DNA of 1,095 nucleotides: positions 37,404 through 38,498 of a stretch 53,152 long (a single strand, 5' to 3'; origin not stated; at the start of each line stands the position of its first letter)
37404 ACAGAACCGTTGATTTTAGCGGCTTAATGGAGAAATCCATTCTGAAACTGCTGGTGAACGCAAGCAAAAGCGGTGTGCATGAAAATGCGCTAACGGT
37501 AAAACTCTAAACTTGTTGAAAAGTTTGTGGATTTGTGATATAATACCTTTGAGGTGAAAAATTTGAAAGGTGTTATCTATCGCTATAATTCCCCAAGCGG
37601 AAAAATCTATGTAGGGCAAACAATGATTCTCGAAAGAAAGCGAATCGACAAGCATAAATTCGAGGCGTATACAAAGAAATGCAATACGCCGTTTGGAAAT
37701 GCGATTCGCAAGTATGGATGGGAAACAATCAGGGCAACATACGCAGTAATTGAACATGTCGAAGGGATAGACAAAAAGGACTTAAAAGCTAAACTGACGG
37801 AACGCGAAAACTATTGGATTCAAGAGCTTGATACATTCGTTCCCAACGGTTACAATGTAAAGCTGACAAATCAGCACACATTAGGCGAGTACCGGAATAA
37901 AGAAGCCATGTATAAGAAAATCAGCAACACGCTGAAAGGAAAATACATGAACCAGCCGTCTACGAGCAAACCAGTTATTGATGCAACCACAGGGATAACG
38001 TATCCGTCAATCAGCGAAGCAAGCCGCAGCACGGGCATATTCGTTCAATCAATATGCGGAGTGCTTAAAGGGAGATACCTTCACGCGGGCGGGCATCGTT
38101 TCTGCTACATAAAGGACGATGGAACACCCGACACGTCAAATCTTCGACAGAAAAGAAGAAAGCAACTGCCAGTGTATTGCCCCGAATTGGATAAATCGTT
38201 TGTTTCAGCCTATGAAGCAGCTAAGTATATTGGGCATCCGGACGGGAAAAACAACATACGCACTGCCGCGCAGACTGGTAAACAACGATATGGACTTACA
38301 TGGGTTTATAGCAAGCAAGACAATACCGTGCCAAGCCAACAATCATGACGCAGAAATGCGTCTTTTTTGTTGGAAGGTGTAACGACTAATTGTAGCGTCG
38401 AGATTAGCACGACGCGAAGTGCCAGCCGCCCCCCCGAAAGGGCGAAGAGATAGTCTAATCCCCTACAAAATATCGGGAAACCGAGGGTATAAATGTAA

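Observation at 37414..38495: Tape measure gene interrupted by a 1082-nt group I intron carrying a GIY-YIG homing endonuclease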

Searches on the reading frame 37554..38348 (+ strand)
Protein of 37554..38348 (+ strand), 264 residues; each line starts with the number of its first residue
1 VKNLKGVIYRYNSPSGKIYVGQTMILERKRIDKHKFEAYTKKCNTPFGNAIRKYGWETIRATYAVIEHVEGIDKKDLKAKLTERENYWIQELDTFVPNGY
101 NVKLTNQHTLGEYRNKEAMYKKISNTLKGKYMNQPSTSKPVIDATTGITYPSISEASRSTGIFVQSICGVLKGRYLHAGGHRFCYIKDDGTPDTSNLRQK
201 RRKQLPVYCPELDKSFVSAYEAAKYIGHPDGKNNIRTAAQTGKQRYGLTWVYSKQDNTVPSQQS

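Call 5: search_protein_families(library=pfam, proteins=[window:37554-38348:+], max_evalue=0.01)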
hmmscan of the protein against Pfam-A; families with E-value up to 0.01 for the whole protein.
window:37554-38348:+ (264 aa): 3 families
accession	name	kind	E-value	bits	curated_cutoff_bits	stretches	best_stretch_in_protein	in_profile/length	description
PF22083.2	I-HmuI_NUMOD-like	-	1e-05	25.5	27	1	149-183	11-45/46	DNA endonuclease I-HmuI-like, NUMOD-like domain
PF01541.30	GIY-YIG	-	1.2e-05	26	22.6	1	6-101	2-78/78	GIY-YIG catalytic domain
PF07453.19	NUMOD1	-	0.0021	18.7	22.8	0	148-162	14-28/37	NUMOD1 domain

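Call 15: search_protein_families(library=ncbifam, proteins=[window:37554-38348:+], max_evalue=0.01)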
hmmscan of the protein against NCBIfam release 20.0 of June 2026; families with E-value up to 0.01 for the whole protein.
window:37554-38348:+ (264 aa): 1 family
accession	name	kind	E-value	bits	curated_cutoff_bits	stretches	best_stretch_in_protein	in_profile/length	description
TIGR01453.1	grpIintron_endo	subfamily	3.4e-14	53.4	56.05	1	5-140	1-123/215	group I intron endonuclease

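Call 54: search_solved_structures(query=window:37563-38345:+, max_evalue=1, show_alignments=2)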
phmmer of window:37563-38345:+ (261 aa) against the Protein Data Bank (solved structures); distinct sequences matched with E-value up to 1: 8.
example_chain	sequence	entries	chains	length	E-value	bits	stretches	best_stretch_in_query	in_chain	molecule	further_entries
1ln0_A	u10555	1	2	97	0.00085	21.9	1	2-99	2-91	intron-associated endonuclease 1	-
1mk0_A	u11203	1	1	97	0.0023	20.5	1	2-99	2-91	Intron-associated endonuclease 1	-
6aaf_A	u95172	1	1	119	0.21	14.1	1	189-225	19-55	Autophagy-related protein 8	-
9kmg_a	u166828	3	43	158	0.28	13.6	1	13-63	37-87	Decoration protein | cement protein II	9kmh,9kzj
8b6e_A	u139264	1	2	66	0.54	12.7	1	135-183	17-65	sCTP-23166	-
1u3e_M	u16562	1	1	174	0.56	12.7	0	116-182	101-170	HNH homing endonuclease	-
1nui_A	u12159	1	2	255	0.7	12.4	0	164-203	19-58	DNA primase/helicase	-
4kgk_A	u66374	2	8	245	0.78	12.2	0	26-57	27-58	Thg1-like uncharacterized protein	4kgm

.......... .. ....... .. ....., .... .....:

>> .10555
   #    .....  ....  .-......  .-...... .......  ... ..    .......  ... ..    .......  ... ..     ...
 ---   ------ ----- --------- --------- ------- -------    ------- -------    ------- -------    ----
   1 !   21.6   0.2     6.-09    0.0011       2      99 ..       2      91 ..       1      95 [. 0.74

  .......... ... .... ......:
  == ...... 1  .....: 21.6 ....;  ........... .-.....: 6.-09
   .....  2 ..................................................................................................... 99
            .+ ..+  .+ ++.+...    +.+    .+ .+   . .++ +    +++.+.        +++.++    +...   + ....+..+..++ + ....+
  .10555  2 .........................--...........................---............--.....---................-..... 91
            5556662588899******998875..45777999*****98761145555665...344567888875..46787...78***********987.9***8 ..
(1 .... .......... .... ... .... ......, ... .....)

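Call 60: search_protein_families(library=phrogs, proteins=[window:37563-38345:+], max_evalue=0.001)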
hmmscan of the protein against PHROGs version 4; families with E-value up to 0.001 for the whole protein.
window:37563-38345:+ (261 aa): 4 families
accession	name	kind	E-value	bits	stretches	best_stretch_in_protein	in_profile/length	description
phrog_7168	-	DNA, RNA and nucleotide metabolism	2.7e-11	44.5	1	3-159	2-149/284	homing endonuclease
phrog_5123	-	DNA, RNA and nucleotide metabolism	1.1e-07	32.9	1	10-110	10-102/152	homing endonuclease with GIY-YIG motif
phrog_4538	-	unknown function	1e-05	25.6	1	112-183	377-447/447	-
phrog_20162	-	DNA, RNA and nucleotide metabolism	0.00081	20.7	0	131-185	26-84/88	HNH endonuclease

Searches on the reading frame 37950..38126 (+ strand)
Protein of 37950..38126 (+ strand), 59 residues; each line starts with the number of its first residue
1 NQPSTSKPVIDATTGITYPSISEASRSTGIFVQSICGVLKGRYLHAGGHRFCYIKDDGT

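Call 55: search_protein_families(library=pfam, proteins=[window:37950-38126:+], max_evalue=10)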
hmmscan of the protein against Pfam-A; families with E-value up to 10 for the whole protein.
seq(59 aa): 2 families
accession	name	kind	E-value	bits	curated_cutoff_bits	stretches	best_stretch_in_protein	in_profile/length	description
PF22083.2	I-HmuI_NUMOD-like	-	3.6e-06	26.9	27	1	17-51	11-45/46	DNA endonuclease I-HmuI-like, NUMOD-like domain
PF07453.19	NUMOD1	-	0.037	14.7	22.8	1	16-31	14-29/37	NUMOD1 domain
